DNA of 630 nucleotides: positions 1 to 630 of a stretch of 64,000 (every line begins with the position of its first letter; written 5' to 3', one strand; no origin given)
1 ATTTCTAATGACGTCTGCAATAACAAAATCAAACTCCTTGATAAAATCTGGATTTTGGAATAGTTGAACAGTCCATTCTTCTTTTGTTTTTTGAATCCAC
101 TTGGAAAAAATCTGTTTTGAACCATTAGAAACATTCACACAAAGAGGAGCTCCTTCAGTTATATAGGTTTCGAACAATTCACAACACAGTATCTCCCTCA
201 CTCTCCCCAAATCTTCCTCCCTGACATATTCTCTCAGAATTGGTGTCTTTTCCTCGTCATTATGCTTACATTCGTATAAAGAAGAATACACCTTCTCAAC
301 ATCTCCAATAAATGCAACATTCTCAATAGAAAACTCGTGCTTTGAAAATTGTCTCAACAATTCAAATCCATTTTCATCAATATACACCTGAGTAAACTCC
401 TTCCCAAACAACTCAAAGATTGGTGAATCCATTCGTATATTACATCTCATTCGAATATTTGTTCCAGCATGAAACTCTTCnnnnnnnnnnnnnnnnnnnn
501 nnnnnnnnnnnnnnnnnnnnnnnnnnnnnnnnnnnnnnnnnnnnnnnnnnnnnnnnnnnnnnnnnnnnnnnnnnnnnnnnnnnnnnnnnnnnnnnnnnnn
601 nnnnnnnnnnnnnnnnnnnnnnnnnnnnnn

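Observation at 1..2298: Two multi-TM proteins with C-terminal RGS boxes, one at each window edge (receptor-GAP hybrids)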

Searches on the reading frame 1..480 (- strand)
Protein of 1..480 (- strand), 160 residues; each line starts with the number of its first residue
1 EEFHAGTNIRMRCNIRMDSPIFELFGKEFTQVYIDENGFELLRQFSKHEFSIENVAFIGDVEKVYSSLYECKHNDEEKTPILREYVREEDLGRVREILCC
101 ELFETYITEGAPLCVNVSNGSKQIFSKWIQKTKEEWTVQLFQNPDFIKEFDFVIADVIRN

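Call 7: search_solved_structures(query=window:1-480:-, max_evalue=1, show_alignments=2)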
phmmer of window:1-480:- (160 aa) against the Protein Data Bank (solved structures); distinct sequences matched with E-value up to 1: 3.
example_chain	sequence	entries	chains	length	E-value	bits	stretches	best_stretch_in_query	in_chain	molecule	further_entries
1xk0_A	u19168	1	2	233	0.77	12.8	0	64-104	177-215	Heme oxygenase 1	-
2es0_A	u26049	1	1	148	0.78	12.8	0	25-58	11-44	regulator of G-protein signalling 6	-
2dlv_A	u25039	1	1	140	0.96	12.5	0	25-57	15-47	Regulator of G-protein signaling 18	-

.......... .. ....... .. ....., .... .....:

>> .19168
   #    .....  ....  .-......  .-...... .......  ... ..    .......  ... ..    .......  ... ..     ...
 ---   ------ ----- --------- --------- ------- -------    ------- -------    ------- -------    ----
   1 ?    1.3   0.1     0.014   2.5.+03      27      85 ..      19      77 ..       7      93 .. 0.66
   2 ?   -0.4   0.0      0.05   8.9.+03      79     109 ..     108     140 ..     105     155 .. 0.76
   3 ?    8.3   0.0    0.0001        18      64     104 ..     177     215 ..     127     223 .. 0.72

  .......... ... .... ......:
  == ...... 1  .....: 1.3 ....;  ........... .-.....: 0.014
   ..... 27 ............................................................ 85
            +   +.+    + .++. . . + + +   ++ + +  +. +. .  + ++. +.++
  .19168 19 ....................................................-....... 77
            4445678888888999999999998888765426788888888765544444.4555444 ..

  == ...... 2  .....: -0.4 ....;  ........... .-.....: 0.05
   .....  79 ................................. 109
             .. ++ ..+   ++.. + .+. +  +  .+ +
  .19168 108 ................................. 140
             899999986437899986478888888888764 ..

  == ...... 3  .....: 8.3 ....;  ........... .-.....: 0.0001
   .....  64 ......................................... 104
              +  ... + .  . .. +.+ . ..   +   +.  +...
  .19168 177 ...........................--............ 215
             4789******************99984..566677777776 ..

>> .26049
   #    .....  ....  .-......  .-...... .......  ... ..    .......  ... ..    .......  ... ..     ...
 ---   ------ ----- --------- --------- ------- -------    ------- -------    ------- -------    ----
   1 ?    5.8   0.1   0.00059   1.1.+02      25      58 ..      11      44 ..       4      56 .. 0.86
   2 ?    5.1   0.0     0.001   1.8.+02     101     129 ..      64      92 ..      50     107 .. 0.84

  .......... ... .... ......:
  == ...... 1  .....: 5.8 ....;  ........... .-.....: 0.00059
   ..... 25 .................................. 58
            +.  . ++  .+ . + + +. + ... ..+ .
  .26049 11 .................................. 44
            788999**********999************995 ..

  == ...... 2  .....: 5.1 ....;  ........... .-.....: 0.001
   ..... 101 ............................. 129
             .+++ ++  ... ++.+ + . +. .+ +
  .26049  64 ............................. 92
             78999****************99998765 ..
